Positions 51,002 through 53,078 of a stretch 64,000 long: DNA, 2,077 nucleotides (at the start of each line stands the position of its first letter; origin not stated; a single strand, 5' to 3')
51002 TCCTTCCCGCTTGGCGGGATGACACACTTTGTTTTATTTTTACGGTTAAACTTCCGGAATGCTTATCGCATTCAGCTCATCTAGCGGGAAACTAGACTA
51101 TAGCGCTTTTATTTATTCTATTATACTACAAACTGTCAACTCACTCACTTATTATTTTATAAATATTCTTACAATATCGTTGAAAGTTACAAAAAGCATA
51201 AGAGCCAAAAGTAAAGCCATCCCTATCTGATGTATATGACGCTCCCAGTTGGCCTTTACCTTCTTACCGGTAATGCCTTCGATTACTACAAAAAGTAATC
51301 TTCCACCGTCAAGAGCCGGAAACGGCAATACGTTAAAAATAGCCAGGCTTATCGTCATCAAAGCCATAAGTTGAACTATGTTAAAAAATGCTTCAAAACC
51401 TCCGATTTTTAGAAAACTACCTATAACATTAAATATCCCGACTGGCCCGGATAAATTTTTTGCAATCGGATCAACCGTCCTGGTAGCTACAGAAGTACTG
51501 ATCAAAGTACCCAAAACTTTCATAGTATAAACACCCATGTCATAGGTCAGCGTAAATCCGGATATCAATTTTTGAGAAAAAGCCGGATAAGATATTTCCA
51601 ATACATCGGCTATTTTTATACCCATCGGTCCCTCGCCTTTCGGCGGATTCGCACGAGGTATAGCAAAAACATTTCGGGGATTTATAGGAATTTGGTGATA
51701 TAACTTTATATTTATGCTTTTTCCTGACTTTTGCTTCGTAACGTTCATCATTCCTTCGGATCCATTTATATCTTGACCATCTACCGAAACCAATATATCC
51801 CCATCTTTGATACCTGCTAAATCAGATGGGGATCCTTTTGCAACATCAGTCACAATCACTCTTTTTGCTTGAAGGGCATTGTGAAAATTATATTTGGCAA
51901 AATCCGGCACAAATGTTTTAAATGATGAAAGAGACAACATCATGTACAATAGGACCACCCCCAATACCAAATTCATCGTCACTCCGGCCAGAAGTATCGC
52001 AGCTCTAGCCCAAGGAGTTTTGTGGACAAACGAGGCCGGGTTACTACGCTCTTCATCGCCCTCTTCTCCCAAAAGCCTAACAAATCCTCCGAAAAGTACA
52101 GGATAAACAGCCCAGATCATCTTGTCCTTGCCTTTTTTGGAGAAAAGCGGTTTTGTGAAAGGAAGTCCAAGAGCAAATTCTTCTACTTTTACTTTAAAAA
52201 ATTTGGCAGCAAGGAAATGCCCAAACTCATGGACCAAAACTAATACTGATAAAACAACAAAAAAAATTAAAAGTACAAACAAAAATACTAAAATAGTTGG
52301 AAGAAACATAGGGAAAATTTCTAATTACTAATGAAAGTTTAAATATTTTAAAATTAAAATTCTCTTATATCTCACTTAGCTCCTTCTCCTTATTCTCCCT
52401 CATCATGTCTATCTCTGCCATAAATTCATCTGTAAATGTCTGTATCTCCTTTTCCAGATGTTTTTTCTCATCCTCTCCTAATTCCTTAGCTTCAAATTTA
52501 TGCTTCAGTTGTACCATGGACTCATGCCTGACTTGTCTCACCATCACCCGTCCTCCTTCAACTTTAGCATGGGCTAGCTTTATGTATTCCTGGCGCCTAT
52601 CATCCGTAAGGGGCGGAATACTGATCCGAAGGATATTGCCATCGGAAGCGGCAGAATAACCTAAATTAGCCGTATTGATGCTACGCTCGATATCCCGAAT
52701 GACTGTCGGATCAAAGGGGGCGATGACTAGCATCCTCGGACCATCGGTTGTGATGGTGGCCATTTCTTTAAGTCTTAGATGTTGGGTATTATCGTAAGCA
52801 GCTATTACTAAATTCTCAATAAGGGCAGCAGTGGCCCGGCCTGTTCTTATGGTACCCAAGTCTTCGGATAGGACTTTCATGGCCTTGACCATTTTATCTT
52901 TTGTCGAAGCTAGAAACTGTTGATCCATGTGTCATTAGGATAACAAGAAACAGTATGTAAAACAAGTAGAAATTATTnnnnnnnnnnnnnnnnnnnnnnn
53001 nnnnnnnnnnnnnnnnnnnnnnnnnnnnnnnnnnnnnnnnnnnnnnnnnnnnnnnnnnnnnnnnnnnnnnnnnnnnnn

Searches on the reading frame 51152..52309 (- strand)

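Call 8: search_protein_families(library=pfam, proteins=[window:51152-52309:-])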
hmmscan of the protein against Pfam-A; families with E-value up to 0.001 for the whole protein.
window:51152-52309:- (385 aa): 5 families
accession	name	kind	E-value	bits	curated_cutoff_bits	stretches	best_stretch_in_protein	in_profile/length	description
PF02163.28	Peptidase_M50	-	6.6e-49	166.7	27.2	1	16-370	2-221/221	Peptidase family M50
PF13180.12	PDZ_2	-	2.2e-09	37.9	27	1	148-205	11-69/80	PDZ domain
PF17820.7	PDZ_6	-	6.1e-09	35.9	27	1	152-183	1-31/54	PDZ domain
PF00595.29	PDZ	-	2.6e-07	31.3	23.2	1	148-203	24-78/81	PDZ domain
PF04495.20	GRASP55_65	-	0.00023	21.9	27.7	1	149-234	43-128/138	GRASP55/65 PDZ-like domain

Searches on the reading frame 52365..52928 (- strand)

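Call 8: search_protein_families(library=pfam, proteins=[window:52365-52928:-])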
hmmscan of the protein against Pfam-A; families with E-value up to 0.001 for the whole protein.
window:52365-52928:- (187 aa): 1 family
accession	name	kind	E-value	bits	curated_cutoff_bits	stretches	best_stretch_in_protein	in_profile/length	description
PF01765.24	RRF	-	7.1e-49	166.2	29.7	1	20-184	1-163/164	Ribosome recycling factor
